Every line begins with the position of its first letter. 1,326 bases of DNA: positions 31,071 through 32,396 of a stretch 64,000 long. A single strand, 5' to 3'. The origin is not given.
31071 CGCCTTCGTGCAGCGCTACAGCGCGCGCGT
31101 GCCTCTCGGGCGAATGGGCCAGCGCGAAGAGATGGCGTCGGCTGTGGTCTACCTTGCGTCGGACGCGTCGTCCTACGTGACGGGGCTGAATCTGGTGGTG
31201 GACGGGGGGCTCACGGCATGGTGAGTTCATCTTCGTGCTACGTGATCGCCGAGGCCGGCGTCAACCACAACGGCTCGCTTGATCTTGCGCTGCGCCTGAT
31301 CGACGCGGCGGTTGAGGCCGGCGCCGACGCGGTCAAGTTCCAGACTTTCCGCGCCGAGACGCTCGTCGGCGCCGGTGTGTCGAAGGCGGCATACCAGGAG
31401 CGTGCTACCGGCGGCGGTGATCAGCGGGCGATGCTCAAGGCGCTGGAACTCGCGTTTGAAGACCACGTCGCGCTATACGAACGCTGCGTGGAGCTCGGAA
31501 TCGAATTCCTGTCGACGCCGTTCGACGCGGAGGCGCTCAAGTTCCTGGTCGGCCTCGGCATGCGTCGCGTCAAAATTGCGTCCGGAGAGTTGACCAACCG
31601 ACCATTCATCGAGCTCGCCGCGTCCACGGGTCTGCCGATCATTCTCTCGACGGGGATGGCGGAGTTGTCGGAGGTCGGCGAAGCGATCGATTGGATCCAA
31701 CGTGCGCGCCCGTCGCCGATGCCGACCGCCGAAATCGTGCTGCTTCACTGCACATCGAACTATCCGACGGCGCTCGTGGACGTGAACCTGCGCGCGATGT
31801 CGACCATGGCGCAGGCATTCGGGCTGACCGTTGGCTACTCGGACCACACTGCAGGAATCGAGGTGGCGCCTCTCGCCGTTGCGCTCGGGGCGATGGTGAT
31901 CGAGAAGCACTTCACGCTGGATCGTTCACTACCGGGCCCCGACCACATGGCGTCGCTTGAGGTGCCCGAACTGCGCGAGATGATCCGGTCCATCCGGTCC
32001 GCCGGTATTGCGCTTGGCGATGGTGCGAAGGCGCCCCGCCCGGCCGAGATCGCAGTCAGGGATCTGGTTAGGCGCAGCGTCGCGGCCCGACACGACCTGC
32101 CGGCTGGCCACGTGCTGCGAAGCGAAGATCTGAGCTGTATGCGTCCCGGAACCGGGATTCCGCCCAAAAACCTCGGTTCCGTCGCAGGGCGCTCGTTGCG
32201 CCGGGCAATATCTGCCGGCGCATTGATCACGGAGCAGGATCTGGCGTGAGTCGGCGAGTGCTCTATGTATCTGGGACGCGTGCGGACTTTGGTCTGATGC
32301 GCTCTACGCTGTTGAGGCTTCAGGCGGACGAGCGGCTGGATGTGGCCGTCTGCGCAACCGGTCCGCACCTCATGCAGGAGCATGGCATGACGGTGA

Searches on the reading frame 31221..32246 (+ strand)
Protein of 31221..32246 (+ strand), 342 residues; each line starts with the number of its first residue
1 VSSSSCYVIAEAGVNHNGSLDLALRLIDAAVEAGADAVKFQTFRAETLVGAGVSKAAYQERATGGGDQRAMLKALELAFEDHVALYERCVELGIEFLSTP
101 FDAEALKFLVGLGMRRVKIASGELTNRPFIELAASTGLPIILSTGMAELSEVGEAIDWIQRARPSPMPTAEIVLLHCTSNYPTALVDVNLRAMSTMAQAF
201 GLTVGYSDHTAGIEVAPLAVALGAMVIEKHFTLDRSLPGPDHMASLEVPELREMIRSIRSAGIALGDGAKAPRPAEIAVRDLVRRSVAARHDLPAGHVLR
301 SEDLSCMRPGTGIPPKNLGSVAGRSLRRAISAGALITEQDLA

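Call 4: search_protein_families(library=pfam, proteins=[window:31221-32246:+], max_evalue=0.01)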
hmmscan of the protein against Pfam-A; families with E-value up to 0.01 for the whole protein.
window:31221-32246:+ (342 aa): 2 families
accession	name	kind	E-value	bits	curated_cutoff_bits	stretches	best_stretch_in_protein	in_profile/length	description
PF03102.20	NeuB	-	2.3e-89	299.4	22.1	1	26-270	1-241/241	NeuB family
PF08666.17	SAF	-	4.6e-12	46.7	21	1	284-341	1-62/63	SAF domain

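Call 5: search_protein_families(library=ncbifam, proteins=[window:31221-32246:+], max_evalue=0.001)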
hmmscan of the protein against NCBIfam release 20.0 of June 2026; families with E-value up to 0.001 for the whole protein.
window:31221-32246:+ (342 aa): 2 families
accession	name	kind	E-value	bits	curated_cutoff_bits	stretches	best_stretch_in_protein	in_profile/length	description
TIGR03569.1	NeuB_NnaB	equivalog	2.2e-124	414.8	399.65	1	6-336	1-329/329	N-acetylneuraminate synthase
TIGR03586.1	PseI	equivalog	2.1e-83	280.3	340.25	1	6-334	2-325/327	pseudaminic acid synthase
